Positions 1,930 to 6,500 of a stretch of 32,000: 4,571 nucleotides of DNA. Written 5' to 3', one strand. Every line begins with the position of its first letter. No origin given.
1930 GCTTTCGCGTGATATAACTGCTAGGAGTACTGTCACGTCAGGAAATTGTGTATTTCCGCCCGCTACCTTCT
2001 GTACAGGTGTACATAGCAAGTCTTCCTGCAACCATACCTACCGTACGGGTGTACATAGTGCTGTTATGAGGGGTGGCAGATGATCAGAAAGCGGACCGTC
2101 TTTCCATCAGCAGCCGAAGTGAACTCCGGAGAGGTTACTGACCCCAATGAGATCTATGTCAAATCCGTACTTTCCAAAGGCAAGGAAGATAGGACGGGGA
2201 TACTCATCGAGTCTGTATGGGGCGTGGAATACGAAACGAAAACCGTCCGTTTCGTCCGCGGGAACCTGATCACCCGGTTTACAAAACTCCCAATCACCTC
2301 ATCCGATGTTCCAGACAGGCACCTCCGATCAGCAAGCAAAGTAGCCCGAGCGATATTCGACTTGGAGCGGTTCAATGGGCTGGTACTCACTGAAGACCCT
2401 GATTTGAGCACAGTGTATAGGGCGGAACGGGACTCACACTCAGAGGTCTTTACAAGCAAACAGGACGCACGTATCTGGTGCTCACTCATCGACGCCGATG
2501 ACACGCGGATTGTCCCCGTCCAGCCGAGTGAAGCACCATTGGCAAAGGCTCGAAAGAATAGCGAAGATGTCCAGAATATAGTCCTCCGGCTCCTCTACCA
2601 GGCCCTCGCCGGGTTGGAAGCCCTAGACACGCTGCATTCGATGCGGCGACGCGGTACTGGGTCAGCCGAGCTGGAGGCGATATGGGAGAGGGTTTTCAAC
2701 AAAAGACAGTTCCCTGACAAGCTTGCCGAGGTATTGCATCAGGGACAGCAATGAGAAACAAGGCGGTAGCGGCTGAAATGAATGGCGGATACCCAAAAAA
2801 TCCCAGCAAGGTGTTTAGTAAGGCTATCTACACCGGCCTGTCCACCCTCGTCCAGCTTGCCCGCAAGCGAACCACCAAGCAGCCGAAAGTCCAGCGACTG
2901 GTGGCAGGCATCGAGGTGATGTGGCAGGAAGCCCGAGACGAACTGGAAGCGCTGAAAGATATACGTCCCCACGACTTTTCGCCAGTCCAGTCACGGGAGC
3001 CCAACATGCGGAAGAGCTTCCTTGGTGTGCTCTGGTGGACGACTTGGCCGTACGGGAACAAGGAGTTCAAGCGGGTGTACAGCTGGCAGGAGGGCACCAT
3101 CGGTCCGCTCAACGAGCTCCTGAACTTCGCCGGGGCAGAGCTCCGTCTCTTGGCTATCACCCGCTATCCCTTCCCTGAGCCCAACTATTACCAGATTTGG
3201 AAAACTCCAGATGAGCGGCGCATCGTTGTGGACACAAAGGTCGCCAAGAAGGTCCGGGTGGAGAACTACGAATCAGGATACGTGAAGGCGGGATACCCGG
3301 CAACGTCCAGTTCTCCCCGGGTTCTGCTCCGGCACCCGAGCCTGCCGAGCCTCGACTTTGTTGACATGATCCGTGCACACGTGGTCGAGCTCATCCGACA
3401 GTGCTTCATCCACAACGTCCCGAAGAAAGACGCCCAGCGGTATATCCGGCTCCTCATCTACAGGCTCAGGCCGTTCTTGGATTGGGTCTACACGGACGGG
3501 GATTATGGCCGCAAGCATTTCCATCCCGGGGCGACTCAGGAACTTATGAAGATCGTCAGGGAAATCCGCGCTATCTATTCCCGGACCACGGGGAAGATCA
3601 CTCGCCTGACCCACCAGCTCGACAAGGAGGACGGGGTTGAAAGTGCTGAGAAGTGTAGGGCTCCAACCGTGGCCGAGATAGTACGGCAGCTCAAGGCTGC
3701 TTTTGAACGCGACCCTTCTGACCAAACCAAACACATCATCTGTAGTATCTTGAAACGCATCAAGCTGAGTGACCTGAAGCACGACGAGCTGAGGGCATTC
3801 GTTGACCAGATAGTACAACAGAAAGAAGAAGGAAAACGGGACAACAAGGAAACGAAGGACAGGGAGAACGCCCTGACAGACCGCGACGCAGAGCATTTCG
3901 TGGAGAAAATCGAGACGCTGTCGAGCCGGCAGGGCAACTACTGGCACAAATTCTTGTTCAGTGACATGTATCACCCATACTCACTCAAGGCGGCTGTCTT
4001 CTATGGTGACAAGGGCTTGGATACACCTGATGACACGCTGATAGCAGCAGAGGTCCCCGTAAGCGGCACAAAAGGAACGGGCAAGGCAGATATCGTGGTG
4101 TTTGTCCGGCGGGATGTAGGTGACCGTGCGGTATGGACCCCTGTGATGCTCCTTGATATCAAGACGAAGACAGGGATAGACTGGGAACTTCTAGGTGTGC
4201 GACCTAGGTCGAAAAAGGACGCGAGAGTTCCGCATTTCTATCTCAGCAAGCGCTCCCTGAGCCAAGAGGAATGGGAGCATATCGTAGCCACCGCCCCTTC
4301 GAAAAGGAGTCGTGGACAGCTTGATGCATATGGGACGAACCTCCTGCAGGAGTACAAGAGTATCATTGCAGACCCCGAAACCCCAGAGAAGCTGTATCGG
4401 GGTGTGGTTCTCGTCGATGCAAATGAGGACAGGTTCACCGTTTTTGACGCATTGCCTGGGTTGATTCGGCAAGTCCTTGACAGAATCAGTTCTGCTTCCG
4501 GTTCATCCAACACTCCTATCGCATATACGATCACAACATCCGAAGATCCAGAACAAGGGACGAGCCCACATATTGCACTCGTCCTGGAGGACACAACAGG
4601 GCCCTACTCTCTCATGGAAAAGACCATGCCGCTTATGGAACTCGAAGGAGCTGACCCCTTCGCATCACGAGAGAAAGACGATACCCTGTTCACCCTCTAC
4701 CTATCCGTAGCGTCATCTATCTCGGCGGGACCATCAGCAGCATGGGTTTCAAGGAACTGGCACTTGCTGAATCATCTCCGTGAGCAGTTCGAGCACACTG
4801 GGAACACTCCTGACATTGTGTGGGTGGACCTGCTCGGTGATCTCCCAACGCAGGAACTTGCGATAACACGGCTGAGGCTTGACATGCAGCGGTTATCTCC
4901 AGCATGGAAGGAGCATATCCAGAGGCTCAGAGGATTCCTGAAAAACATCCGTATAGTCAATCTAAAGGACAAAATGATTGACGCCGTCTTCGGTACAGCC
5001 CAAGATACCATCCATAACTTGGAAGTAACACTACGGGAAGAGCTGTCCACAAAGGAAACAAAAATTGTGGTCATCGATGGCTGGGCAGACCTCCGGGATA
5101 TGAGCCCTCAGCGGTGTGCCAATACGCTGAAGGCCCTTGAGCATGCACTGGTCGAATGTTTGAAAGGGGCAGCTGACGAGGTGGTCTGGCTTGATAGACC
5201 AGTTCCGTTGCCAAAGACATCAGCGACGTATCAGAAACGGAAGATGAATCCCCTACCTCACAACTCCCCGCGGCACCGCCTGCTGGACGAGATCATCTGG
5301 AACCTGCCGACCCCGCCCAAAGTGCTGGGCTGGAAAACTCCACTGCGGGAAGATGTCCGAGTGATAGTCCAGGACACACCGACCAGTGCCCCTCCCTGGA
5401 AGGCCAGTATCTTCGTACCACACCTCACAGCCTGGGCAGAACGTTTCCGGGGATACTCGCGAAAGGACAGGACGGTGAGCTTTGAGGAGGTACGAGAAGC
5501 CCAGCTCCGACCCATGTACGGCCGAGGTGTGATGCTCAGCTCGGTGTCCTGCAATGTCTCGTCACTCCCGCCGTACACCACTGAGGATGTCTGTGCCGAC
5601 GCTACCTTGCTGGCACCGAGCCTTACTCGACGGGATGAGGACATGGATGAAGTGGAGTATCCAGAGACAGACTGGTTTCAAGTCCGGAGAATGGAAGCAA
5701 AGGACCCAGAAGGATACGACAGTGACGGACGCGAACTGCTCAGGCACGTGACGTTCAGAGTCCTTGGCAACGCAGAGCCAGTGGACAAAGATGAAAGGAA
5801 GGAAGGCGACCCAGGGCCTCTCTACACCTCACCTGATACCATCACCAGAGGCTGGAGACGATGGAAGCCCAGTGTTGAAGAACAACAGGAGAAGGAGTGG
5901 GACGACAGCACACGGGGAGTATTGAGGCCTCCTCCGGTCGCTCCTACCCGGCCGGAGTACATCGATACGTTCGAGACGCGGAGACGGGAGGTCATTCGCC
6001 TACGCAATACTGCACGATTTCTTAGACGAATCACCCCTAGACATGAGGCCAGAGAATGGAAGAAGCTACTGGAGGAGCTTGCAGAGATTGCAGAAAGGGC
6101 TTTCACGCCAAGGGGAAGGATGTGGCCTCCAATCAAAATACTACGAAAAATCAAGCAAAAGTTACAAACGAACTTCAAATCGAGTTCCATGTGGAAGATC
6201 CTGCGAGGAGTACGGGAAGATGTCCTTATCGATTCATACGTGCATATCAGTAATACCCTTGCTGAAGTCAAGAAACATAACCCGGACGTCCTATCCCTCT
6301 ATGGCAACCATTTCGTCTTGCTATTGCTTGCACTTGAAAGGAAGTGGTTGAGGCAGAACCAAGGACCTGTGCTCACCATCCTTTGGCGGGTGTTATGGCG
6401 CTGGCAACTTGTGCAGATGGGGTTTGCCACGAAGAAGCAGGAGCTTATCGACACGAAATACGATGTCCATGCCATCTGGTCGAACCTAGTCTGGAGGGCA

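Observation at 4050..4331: Complete RecB/Cas4-type PD-(D/E)xK motif set embedded in the giant protein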

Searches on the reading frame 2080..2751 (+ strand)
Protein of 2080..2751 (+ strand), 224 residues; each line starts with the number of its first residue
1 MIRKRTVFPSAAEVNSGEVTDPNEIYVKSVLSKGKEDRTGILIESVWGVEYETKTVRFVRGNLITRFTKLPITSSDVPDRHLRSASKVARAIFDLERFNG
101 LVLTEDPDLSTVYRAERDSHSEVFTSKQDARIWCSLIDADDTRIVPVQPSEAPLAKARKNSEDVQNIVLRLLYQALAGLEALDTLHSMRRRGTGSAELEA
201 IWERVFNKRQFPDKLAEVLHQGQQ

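Call 7: search_protein_families(library=pfam, proteins=[window:2080-2751:+], max_evalue=1)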
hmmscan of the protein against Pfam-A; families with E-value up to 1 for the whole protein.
window:2080-2751:+ (224 aa): 1 family
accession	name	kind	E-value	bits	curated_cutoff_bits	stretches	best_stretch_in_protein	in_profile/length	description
PF16798.10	DUF5069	-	0.14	12.7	27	1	87-143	78-133/133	Domain of unknown function (DUF5069)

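Call 8: search_protein_families(library=padloc, proteins=[window:2080-2751:+], max_evalue=1)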
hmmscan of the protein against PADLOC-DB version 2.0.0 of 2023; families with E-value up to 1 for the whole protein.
window:2080-2751:+ (224 aa): 0 families

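Call 103: search_solved_structures(query=window:2080-2751:+, max_evalue=10)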
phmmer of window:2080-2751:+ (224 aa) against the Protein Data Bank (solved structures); distinct sequences matched with E-value up to 10: 0.

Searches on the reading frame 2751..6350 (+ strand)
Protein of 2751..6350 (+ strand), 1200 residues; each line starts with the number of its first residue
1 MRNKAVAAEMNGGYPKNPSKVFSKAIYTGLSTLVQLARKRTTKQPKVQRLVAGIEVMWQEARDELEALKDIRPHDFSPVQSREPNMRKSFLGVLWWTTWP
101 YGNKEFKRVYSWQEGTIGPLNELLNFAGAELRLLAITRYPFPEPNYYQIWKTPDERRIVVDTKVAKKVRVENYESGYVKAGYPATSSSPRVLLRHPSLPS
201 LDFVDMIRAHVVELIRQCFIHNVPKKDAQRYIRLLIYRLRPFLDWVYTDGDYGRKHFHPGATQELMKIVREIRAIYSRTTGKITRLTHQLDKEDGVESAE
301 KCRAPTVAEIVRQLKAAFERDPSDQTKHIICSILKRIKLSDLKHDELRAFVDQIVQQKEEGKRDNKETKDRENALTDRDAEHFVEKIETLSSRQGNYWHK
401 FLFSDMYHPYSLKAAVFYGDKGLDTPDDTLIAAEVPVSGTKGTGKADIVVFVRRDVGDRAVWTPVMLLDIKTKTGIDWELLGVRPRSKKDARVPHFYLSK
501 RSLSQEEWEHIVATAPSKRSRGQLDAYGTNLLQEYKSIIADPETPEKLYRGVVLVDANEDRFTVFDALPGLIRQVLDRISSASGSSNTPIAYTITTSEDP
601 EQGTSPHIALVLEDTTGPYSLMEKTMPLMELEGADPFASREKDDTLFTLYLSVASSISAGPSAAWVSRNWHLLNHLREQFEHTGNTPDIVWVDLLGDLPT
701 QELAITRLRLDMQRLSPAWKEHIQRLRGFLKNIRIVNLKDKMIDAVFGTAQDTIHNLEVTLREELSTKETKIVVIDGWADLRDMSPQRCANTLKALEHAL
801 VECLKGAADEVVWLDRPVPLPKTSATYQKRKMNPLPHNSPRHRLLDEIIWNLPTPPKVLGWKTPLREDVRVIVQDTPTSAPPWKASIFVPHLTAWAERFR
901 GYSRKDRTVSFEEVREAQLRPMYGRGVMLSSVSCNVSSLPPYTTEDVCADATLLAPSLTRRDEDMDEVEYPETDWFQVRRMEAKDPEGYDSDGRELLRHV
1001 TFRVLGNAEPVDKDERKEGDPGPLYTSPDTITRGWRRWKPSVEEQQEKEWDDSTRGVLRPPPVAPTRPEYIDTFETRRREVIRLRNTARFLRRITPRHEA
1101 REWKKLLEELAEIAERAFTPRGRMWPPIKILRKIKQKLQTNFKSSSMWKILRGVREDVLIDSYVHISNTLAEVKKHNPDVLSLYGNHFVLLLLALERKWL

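Call 71: predict_structure(alignment_id=A3)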
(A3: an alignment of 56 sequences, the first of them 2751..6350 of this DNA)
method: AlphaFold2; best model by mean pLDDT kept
length: 1200 residues; sequences in the alignment: 56
mean_pLDDT: 80.2   pTM: 0.77
mean pLDDT of the five models: 80.2, 80.0, 77.6, 77.3, 75.3
residues with pLDDT >= 90: 321; 70-90: 643; 50-70: 167; < 50: 69
segments of 3 or more residues with pLDDT < 50: 1-10, 295-301, 901-916, 964-973, 987-992, 1008-1023
pLDDT, mean of each block of 10 residues (from residue 1): 35 82 94 93 86 95 89 85 92 88 74 68 91 91 87 81 80 81 88 84 95 94 90 97 95 91 95 79 65 51 74 87 83 83 80 70 53 78 82 81 88 90 87 85 86 89 94 88 76 85 84 78 87 87 87 89 84 86 67 74 75 80 85 81 90 80 92 90 79 93 90 72 89 92 87 87 82 94 90 92 87 93 83 89 93 75 75 86 85 71 34 47 76 67 75 83 46 67 60 66 66 37 68 70 58 55 65 84 89 73 84 84 77 89 85 78 68 82 84 77
secondary structure, 60 per line:
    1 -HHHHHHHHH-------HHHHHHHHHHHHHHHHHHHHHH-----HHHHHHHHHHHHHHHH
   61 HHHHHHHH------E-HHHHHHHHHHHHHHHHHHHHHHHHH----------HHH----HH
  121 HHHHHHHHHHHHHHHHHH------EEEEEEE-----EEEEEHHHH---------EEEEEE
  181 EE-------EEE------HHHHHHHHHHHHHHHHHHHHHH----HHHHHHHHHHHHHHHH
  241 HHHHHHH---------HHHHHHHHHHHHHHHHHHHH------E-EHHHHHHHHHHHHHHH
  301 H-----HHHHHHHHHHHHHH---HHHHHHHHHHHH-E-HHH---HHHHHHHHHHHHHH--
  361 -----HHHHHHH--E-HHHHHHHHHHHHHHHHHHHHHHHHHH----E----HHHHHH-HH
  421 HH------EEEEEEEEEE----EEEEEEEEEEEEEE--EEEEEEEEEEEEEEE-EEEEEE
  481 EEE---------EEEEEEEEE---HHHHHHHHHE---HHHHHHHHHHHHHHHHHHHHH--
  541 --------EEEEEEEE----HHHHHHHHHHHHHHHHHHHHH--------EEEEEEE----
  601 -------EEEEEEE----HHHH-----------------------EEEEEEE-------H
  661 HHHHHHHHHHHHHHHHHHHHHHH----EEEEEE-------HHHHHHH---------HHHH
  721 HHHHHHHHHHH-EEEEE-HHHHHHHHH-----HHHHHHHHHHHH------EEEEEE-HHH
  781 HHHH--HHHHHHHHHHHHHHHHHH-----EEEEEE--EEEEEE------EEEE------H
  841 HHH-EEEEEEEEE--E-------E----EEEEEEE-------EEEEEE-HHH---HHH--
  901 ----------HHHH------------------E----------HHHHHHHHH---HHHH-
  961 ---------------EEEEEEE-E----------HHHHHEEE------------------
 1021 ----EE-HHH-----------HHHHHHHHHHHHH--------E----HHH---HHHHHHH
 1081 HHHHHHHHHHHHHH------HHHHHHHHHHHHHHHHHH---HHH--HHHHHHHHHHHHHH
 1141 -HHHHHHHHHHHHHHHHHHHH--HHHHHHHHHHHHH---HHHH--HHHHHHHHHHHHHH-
elements in order (helices of 4 or more, strands of 3 or more residues): H2-10 H18-39 H45-68 H77-101 H119-138 E145-151 E157-161 H162-165 E175-182 E190-192 H199-220 H225-247 H257-276 H286-301 H307-320 H324-335 H345-358 H366-372 H377-402 H412-417 H419-422 E429-438 E443-456 E459-473 E475-483 E493-501 H505-513 H518-538 E549-556 H561-581 E590-596 E608-614 H619-622 E646-652 H660-683 E688-693 H701-707 H717-731 E733-737 H739-747 H753-764 E771-776 H778-784 H787-804 E810-815 E818-823 E830-833 H840-843 E845-853 E869-875 E883-888 H911-914 H944-952 H956-959 E976-982 H995-999 E1000-1002 H1042-1054 H1074-1094 H1101-1118 H1127-1140 H1142-1161 H1164-1176 H1180-1183 H1186-1199

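Call 73: fold_search(model_id=the predicted structure, library=pdb)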
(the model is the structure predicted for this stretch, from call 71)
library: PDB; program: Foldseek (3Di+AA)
matches with E <= 10: 413; with E <= 0.001: 8
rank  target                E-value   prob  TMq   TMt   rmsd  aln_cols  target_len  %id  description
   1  9svy_B                3.2e-04  1.00  0.14  0.41  22.7       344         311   12  XRCC3-RAD51C-RAD51D-XRCC2 (XRCC3 complex) capping a RAD51 filament on partially duplex DNA (released 2025-11-12)
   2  7ej6_A                3.4e-04  1.00  0.13  0.41   6.7       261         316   14  Yeast Dmc1 presynaptic complex (released 2022-04-20)
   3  8gbj_D                3.5e-04  1.00  0.13  0.41  11.2       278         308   12  Cryo-EM structure of a human BCDX2/ssDNA complex (released 2023-06-21)
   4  9svx_E                5.5e-04  1.00  0.13  0.42   5.9       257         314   13  XRCC3-RAD51C-RAD51D-XRCC2 (XRCC3 complex) capping a RAD51 filament on single stranded DNA (released 2025-11-26)
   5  9q23_G                8.0e-04  1.00  0.14  0.42   6.3       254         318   12  DX2-CX3-RAD51 structure in the intermediate state (released 2026-03-04)
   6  9svx_B                9.1e-04  1.00  0.14  0.41  22.9       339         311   12  XRCC3-RAD51C-RAD51D-XRCC2 (XRCC3 complex) capping a RAD51 filament on single stranded DNA (released 2025-11-26)
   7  9njr_D                9.1e-04  1.00  0.12  0.40  24.9       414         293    9  The Cryo-EM structure of the yeast Dmc1-ssDNA nucleoprotein filament ADP bound state (released 2025-03-19)
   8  8ouy_C                9.6e-04  1.00  0.13  0.38  11.6       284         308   11  Human RAD51B-RAD51C-RAD51D-XRCC2 (BCDX2) complex, 3.4 A resolution (released 2023-06-21)
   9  3bgw_D                1.1e-03  1.00  0.14  0.34  12.5       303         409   10  The Structure Of A DnaB-Like Replicative Helicase And Its Interactions With Primase (released 2007-12-25)
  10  4esv_H                2.6e-03  1.00  0.14  0.33   6.9       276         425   10  A New Twist on the Translocation Mechanism of Helicases from the Structure of DnaB with its Substrates (released 2012-10-24)
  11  9ui8_F                2.7e-03  1.00  0.13  0.40  22.8       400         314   11  structure of an 8 base pair Rad51 D-loop complex (released 2025-09-10)
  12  2zuc_A                3.7e-03  1.00  0.13  0.42   6.4       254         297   12  Crystal structure of left-handed RadA filament (released 2009-04-07)
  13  3bgw_A                3.7e-03  1.00  0.14  0.34   6.6       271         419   11  The Structure Of A DnaB-Like Replicative Helicase And Its Interactions With Primase (released 2007-12-25)
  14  4yds                  4.3e-03  1.00  0.12  0.49   6.7       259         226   11  FlaH from Sulfolobus acidocaldarius with ATP and Mg-Ion (released 2015-11-11)
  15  9njr_E                4.5e-03  1.00  0.12  0.40   7.3       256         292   14  The Cryo-EM structure of the yeast Dmc1-ssDNA nucleoprotein filament ADP bound state (released 2025-03-19)
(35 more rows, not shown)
